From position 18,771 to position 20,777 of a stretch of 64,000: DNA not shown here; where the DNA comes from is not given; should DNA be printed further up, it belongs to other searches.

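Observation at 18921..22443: Orphan NuoB-NuoD fusion (no NuoC) followed by a short NuoG-like Fe-S protein, with no other complex-I genes adjacent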

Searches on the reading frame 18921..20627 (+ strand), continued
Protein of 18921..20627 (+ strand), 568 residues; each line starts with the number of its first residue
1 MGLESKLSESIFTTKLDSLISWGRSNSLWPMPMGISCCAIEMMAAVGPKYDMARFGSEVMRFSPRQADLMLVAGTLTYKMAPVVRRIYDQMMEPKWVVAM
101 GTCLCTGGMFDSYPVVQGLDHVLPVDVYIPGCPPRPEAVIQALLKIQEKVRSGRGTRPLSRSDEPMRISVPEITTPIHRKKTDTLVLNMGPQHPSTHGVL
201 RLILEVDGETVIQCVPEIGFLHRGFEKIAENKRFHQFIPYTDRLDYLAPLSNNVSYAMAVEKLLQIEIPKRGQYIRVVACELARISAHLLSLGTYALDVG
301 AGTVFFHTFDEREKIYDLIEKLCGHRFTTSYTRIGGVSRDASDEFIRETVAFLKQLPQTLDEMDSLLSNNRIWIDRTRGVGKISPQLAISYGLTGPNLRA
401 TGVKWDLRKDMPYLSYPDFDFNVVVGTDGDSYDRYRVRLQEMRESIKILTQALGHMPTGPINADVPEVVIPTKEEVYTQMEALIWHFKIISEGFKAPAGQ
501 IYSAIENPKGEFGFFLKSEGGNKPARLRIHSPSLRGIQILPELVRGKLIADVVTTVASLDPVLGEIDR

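Call 46: search_protein_families(library=ncbifam, proteins=[L001:13548-14066:+, L092:11710-12276:+, L009:17268-17768:+], max_evalue=0.001)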
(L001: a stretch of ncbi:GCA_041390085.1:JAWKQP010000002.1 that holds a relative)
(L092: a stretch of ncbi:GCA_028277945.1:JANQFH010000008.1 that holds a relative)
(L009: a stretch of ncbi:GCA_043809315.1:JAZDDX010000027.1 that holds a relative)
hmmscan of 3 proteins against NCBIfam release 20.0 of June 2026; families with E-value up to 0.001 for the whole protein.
L001:13548-14066:+ (172 aa): 56 families (the best 25 are shown)
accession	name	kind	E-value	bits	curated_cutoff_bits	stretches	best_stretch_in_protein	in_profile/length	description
NF004538.0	PRK05888.1-4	equivalog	1e-40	139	135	1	10-160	6-153/162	NADH-quinone oxidoreductase subunit NuoI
NF004539.0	PRK05888.1-5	equivalog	6.1e-38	130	225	1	14-157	10-150/162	NADH-quinone oxidoreductase subunit NuoI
TIGR01971.1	NuoI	subfamily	2.9e-37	127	113.05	1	23-147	1-121/121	NADH-quinone oxidoreductase, chain I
NF004537.0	PRK05888.1-3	equivalog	8.1e-37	126.7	163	1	21-163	24-170/204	NADH-quinone oxidoreductase subunit NuoI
NF004536.0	PRK05888.1-1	equivalog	2.7e-32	111.5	212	1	23-151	16-141/180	NADH-quinone oxidoreductase subunit NuoI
NF004540.0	PRK05888.2-1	equivalog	1e-26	93.2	215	1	20-151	4-129/139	NADH-quinone oxidoreductase subunit NuoI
NF004544.0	PRK05888.2-6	equivalog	4.1e-24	85.4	457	1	20-150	34-161/220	NADH-quinone oxidoreductase subunit NuoI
NF004542.0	PRK05888.2-3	equivalog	1.5e-23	83.4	248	1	19-155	35-169/203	NADH-quinone oxidoreductase subunit NuoI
NF009053.0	PRK12387.1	subfamily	6.8e-20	71.6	204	1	35-143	13-109/180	formate hydrogenlyase complex iron-sulfur subunit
NF004541.0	PRK05888.2-2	equivalog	4.2e-18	65.8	217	1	23-155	23-142/168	NADH-quinone oxidoreductase subunit NuoI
NF006076.0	PRK08222.1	equivalog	1.1e-17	64.4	270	1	39-157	17-123/181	hydrogenase 4 subunit H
NF004545.0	PRK05888.3-1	equivalog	1.4e-17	63.8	229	1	25-148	31-146/154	NADH-quinone oxidoreductase subunit NuoI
TIGR00403.1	ndhI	equivalog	7.1e-17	61.6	302.35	1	22-145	24-140/183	NAD(P)H-quinone oxidoreductase subunit I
NF040612.1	F420_dehyd_FpoI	exception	4.1e-16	59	180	1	27-147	9-124/135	F420H2 dehydrogenase subunit FpoI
NF006221.0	PRK08348.1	subfamily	7.1e-16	58.1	124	1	27-142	10-112/136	NADH-plastoquinone oxidoreductase subunit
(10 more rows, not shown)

L092:11710-12276:+ (188 aa): 70 families (the best 25 are shown)
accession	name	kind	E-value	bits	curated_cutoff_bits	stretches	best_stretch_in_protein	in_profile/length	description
NF004538.0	PRK05888.1-4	equivalog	1.4e-39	135.3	135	1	14-172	6-160/162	NADH-quinone oxidoreductase subunit NuoI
TIGR01971.1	NuoI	subfamily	1.4e-37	127.9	113.05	1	27-150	1-120/121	NADH-quinone oxidoreductase, chain I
NF004539.0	PRK05888.1-5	equivalog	2.4e-35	121.6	225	1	15-159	7-148/162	NADH-quinone oxidoreductase subunit NuoI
NF004537.0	PRK05888.1-3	equivalog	4.9e-35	120.9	163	1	24-176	23-180/204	NADH-quinone oxidoreductase subunit NuoI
NF004536.0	PRK05888.1-1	equivalog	1.7e-33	115.5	212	1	23-152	12-139/180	NADH-quinone oxidoreductase subunit NuoI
NF004540.0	PRK05888.2-1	equivalog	1.9e-25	89.1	215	1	24-156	4-130/139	NADH-quinone oxidoreductase subunit NuoI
NF004542.0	PRK05888.2-3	equivalog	3.5e-25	88.7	248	1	14-159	26-169/203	NADH-quinone oxidoreductase subunit NuoI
NF009053.0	PRK12387.1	subfamily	2.5e-23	82.8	204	1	37-152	11-114/180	formate hydrogenlyase complex iron-sulfur subunit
NF004544.0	PRK05888.2-6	equivalog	6.6e-22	78.1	457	1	24-162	34-170/220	NADH-quinone oxidoreductase subunit NuoI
NF004541.0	PRK05888.2-2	equivalog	1.2e-21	77.2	217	1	30-158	26-141/168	NADH-quinone oxidoreductase subunit NuoI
NF006076.0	PRK08222.1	equivalog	3e-21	76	270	1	37-160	11-122/181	hydrogenase 4 subunit H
NF004546.0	PRK05888.3-3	equivalog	3e-18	65.9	260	1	37-147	37-143/196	NADH-quinone oxidoreductase subunit NuoI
NF040612.1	F420_dehyd_FpoI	exception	1.8e-17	63.4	180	1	27-152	5-125/135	F420H2 dehydrogenase subunit FpoI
NF004545.0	PRK05888.3-1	equivalog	2.1e-16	60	229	1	24-136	26-131/154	NADH-quinone oxidoreductase subunit NuoI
TIGR00403.1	ndhI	equivalog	2.7e-15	56.4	302.35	1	24-147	22-138/183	NAD(P)H-quinone oxidoreductase subunit I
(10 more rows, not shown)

L009:17268-17768:+ (166 aa): 14 families
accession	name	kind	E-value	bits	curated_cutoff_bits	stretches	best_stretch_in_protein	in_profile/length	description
NF011393.0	PRK14818.1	equivalog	6.7e-84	279.6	255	1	10-163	15-168/173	NADH dehydrogenase subunit B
NF005012.1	PRK06411.1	subfamily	2.2e-70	235.5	116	1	8-154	16-162/166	NADH-quinone oxidoreductase subunit NuoB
TIGR01957.1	nuoB_fam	subfamily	3.3e-66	221.7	142.7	1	11-153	2-145/145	NADH-quinone oxidoreductase subunit B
NF011390.0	PRK14815.1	equivalog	3e-63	212.4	281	1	5-155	12-162/183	NADH dehydrogenase subunit B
NF011388.0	PRK14813.1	equivalog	1.5e-61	207.6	294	1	12-156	14-159/189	NADH dehydrogenase subunit B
NF011394.0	PRK14819.1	equivalog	4.9e-61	206.6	312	1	7-154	13-160/264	NADH-quinone oxidoreductase subunit B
NF009808.0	PRK13292.1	equivalog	3.2e-58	197.3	1156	1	11-156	10-155/791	NADH-quinone oxidoreductase subunit B/C/D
NF011391.0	PRK14816.1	equivalog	1.5e-54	184.6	283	1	11-156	37-183/196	NADH-quinone oxidoreductase subunit B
NF011389.0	PRK14814.1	equivalog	3.3e-49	167.2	285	1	13-154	20-161/186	NADH dehydrogenase subunit B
NF011395.0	PRK14820.1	equivalog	5.1e-49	166.5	263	1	10-156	17-163/180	NADH-quinone oxidoreductase subunit B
NF011392.0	PRK14817.1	equivalog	3.3e-44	150.8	271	1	11-154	21-164/182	NADH-quinone oxidoreductase subunit B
TIGR03294.1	FrhG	equivalog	7.4e-08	32.4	245.5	1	65-149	50-143/228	coenzyme F420 hydrogenase subunit gamma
NF045875.1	F420_non_VhuG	exception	6.6e-07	28.9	450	1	115-149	132-166/286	F420-non-reducing hydrogenase subunit VhuG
NF040831.1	sulfhyd_ShyD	equivalog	2.2e-06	27.5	460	0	64-108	47-89/240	NAD(P)-dependent hydrogenase/sulfhydrogenase 2 subunit delta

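Call 49: find_encoding_contigs(protein=P0068, flank=10000, max_places=1)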
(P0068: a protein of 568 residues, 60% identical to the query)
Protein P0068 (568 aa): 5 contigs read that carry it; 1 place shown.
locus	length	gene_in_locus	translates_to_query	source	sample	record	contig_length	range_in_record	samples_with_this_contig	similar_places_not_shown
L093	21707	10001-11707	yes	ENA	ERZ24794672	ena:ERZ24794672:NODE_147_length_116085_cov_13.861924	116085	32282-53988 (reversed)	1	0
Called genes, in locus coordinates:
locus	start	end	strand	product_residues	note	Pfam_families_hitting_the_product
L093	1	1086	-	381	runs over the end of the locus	PF01041:DegT_DnrJ_EryC1, PF00155:Aminotran_1_2 (faint), PF01212:Beta_elim_lyase (faint)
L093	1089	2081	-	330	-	PF00106:adh_short, PF01073:3Beta_HSD, PF01370:Epimerase, PF02719:Polysacc_synt_2, PF04321:RmlD_sub_bind, PF07993:NAD_binding_4, PF16363:GDP_Man_Dehyd, PF13460:NAD_binding_10, +1 more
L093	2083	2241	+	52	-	-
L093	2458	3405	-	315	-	PF01073:3Beta_HSD, PF01370:Epimerase, PF02719:Polysacc_synt_2, PF04321:RmlD_sub_bind, PF07993:NAD_binding_4 (faint), PF16363:GDP_Man_Dehyd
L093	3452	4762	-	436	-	PF00070:Pyr_redox (faint), PF03721:UDPG_MGDP_dh_N, PF07992:Pyr_redox_2 (faint), PF00984:UDPG_MGDP_dh, PF03720:UDPG_MGDP_dh_C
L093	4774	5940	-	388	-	PF01717:Meth_synt_2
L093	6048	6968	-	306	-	PF08267:Meth_synt_1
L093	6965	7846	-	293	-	-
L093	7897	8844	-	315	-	PF01073:3Beta_HSD, PF01370:Epimerase, PF02719:Polysacc_synt_2 (faint), PF04321:RmlD_sub_bind, PF16363:GDP_Man_Dehyd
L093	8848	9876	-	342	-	PF01370:Epimerase, PF02719:Polysacc_synt_2 (weak), PF04321:RmlD_sub_bind, PF16363:GDP_Man_Dehyd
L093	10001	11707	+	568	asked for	PF01058:Oxidored_q6, PF00346:Complex1_49kDa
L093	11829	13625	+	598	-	PF00111:Fer2, PF13510:Fer2_4, PF10588:NADH-G_4Fe-4S_3, PF22117:Fer4_Nqo3, PF00384:Molybdopterin (faint)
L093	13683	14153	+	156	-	PF13183:Fer4_8 (faint), PF13534:Fer4_17 (faint), PF12797:Fer4_2 (faint), PF14697:Fer4_21 (faint), PF12838:Fer4_7, PF13187:Fer4_9 (weak), PF00037:Fer4, PF12837:Fer4_6 (weak), +2 more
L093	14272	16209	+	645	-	PF03169:OPT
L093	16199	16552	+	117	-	PF05402:PqqD (weak)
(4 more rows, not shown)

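Call 50: find_encoding_contigs(protein=P0118, flank=10000, max_places=1)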
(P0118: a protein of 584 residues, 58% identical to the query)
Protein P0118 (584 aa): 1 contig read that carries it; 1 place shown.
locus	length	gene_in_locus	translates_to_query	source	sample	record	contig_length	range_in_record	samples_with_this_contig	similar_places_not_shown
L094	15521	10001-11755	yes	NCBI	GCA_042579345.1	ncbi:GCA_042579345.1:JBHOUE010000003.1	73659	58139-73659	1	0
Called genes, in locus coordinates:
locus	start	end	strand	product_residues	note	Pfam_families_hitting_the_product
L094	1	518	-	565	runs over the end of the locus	PF00515:TPR_1 (faint), PF07719:TPR_2 (faint), PF13174:TPR_6 (faint), PF13432:TPR_16 (faint), PF13181:TPR_8 (faint), PF13374:TPR_10 (faint), PF13428:TPR_14 (faint)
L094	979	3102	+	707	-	-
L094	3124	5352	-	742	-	PF05226:CHASE2, PF00211:Guanylate_cyc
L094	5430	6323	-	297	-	-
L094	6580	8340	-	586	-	PF00515:TPR_1 (faint), PF07719:TPR_2 (faint), PF13174:TPR_6 (faint), PF13181:TPR_8 (faint), PF13428:TPR_14 (faint), PF13432:TPR_16 (weak), PF14559:TPR_19 (faint), PF13424:TPR_12 (weak)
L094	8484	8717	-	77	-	-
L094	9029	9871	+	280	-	-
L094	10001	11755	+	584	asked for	PF01058:Oxidored_q6, PF00346:Complex1_49kDa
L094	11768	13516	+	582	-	PF00111:Fer2 (faint), PF13510:Fer2_4, PF10588:NADH-G_4Fe-4S_3, PF22117:Fer4_Nqo3, PF04879:Molybdop_Fe4S4 (weak), PF00384:Molybdopterin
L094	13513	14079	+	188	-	PF13187:Fer4_9 (faint), PF14697:Fer4_21 (faint), PF12797:Fer4_2 (faint), PF12838:Fer4_7, PF13484:Fer4_16 (faint), PF12837:Fer4_6 (weak), PF00037:Fer4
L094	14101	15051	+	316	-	PF01075:Glyco_transf_9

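Call 57: find_homologous_proteins(query=A4)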
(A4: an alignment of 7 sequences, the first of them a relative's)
Query A4 (7 sequences) (188 aa, profile of the alignment): 7840 proteins with E <= 0.001 among 8000 candidates; the best 120 are listed.
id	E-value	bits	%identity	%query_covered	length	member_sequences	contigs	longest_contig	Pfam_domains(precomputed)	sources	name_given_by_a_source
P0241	3.1e-78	279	43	78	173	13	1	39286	PF14697.12,PF12797.13,PF12837.13,PF00037.33,PF13484.12,PF12838.13,PF13534.12,PF13237.12,PF13183.12,PF13187.12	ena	-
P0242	3.6e-78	279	47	80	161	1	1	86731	PF14697.12,PF12797.13,PF12837.13,PF00037.33,PF13484.12,PF12838.13,PF13534.12,PF13187.12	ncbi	ncbi:MAG: NADH-quinone oxidoreductase subunit I [Pseudomonadota bacterium]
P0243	2.3e-77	276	47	81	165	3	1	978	PF14697.12,PF12797.13,PF12837.13,PF00037.33,PF13484.12,PF12838.13,PF13534.12,PF13237.12,PF13183.12,PF13187.12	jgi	jgi:NADH-quinone oxidoreductase subunit I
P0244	3.3e-77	275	49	80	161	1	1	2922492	PF14697.12,PF12797.13,PF12837.13,PF00037.33,PF13484.12,PF12838.13,PF13534.12,PF13183.12,PF13187.12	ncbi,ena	-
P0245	3.4e-77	275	46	76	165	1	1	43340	PF14697.12,PF12797.13,PF12837.13,PF00037.33,PF13484.12,PF12838.13,PF13534.12,PF13237.12,PF13183.12,PF12800.13,PF13187.12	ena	-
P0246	4.8e-77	275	48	78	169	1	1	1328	PF14697.12,PF12797.13,PF12837.13,PF00037.33,PF13484.12,PF12838.13,PF13534.12,PF13237.12,PF13183.12,PF13187.12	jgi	jgi:NADH-quinone oxidoreductase subunit I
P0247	3.6e-76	272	47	70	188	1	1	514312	PF14697.12,PF12797.13,PF12837.13,PF00037.33,PF13484.12,PF12838.13,PF13534.12,PF13237.12,PF13183.12,PF13187.12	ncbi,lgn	-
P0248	4.9e-76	272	44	88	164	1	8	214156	PF14697.12,PF12797.13,PF12837.13,PF00037.33,PF13484.12,PF12838.13,PF13534.12,PF13237.12,PF13183.12,PF13187.12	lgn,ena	-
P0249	7.7e-76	271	44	78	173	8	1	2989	PF14697.12,PF12797.13,PF12837.13,PF00037.33,PF13484.12,PF12838.13,PF13534.12,PF13237.12,PF13183.12,PF12800.13,PF13187.12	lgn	-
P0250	1.1e-75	271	46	76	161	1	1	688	PF14697.12,PF12797.13,PF12837.13,PF00037.33,PF13484.12,PF12838.13,PF13534.12,PF13237.12,PF13183.12,PF12800.13,PF13187.12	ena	-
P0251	2.4e-75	269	49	80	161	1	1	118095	PF14697.12,PF12797.13,PF12837.13,PF00037.33,PF13484.12,PF12838.13,PF13534.12,PF13237.12,PF13183.12,PF13187.12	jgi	jgi:NADH-quinone oxidoreductase subunit I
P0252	3.4e-75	269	48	80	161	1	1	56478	PF14697.12,PF12797.13,PF12837.13,PF00037.33,PF13484.12,PF12838.13,PF13534.12,PF13237.12,PF13183.12,PF13187.12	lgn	-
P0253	4.1e-75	269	44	80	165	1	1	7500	PF14697.12,PF12797.13,PF12837.13,PF00037.33,PF13484.12,PF12838.13,PF13534.12,PF13237.12,PF13183.12,PF13187.12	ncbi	-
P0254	4.3e-75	269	48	78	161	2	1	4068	PF14697.12,PF12797.13,PF12837.13,PF00037.33,PF13484.12,PF12838.13,PF13534.12,PF13237.12,PF13183.12,PF13187.12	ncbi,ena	-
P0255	5.4e-75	268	48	78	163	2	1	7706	PF14697.12,PF12797.13,PF12837.13,PF00037.33,PF13484.12,PF12838.13,PF13534.12,PF13237.12,PF13183.12,PF12800.13,PF13187.12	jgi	-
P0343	5.1e-61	223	47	82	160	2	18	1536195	PF14697.12,PF12797.13,PF12837.13,PF00037.33,PF13484.12,PF12838.13,PF13534.12,PF13237.12,PF13183.12,PF12800.13,PF13187.12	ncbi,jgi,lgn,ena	jgi:NADH-quinone oxidoreductase subunit I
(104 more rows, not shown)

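Call 58: find_encoding_contigs(protein=P0343, flank=10000, max_places=3)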
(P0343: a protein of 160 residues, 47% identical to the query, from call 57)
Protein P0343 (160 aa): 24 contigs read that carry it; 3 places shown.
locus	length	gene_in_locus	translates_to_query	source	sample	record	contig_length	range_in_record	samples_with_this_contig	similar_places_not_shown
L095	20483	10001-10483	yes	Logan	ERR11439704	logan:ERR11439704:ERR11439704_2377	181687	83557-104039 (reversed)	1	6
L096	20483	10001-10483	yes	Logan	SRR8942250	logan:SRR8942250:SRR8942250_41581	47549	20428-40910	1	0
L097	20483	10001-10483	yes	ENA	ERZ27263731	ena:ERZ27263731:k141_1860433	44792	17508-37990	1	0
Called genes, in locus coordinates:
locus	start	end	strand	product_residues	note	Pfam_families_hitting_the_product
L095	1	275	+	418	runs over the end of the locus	PF08245:Mur_ligase_M, PF02875:Mur_ligase_C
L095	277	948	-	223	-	-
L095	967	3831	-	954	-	-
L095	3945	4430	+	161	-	PF00691:OmpA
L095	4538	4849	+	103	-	PF14346:DUF4398 (weak)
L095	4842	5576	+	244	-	PF07719:TPR_2 (faint), PF13428:TPR_14 (faint), PF13525:YfiO, PF13174:TPR_6 (faint), PF13432:TPR_16 (faint)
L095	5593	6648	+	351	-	PF00814:TsaD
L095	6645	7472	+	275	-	PF00398:RrnaAD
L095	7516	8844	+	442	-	PF03109:ABC1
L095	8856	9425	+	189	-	PF04367:DUF502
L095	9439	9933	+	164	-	PF01668:SmpB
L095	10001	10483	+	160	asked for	PF13183:Fer4_8 (faint), PF13534:Fer4_17 (faint), PF12838:Fer4_7, PF13187:Fer4_9 (weak), PF00037:Fer4, PF12797:Fer4_2 (weak), PF12837:Fer4_6 (weak), PF12838:Fer4_7 (weak), +4 more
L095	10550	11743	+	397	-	PF04389:Peptidase_M28, PF01546:Peptidase_M20 (weak)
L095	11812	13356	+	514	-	-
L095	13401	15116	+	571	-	-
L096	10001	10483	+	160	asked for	PF13183:Fer4_8 (faint), PF13534:Fer4_17 (faint), PF12838:Fer4_7, PF13187:Fer4_9 (weak), PF00037:Fer4, PF12797:Fer4_2 (weak), PF12837:Fer4_6 (weak), PF12838:Fer4_7 (weak), +4 more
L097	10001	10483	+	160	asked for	PF13183:Fer4_8 (faint), PF13534:Fer4_17 (faint), PF12838:Fer4_7, PF13187:Fer4_9 (weak), PF00037:Fer4, PF12797:Fer4_2 (weak), PF12837:Fer4_6 (weak), PF12838:Fer4_7 (weak), +4 more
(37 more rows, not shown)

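Call 59: predict_structure(alignment_id=A2)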
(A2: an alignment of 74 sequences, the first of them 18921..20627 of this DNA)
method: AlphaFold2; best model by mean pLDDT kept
length: 568 residues; sequences in the alignment: 74
mean_pLDDT: 83.5   pTM: 0.85
mean pLDDT of the five models: 83.5, 79.4, 79.3, 76.5, 74.5
residues with pLDDT >= 90: 247; 70-90: 229; 50-70: 71; < 50: 21
segments of 3 or more residues with pLDDT < 50: 1-4, 6-12, 51-59
pLDDT, mean of each block of 10 residues (from residue 1): 47 62 74 71 63 45 76 80 87 87 71 73 90 71 86 71 81 78 84 63 91 82 70 85 67 93 95 96 92 85 80 88 79 91 95 95 91 93 96 94 96 96 96 96 98 96 90 89 89 91 92 93 90 84 93 91 58
secondary structure, 60 per line:
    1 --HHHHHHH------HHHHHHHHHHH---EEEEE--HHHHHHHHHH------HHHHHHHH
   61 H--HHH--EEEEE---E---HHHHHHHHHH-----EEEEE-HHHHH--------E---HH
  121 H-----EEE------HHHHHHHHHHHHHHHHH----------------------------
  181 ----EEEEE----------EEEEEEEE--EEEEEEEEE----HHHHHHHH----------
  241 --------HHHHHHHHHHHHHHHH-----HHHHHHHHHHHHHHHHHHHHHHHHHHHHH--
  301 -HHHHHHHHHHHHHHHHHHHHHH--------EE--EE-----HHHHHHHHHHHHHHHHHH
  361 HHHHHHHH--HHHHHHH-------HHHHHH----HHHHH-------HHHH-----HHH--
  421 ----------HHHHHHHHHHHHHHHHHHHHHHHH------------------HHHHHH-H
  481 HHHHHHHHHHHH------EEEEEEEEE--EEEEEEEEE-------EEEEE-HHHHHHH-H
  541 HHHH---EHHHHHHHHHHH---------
elements in order: H3-9 H16-26 E30-34 H37-46 H53-61 E69-73 H81-90 E96-100 H102-106 E127-129 H136-152 E185-189 E200-207 E210-218 H223-230 H249-264 H270-298 H302-323 H343-368 H371-377 H385-390 H395-399 H407-410 H431-454 H473-478 H480-492 E499-507 E510-518 E526-530 H532-538 H540-544 H549-559
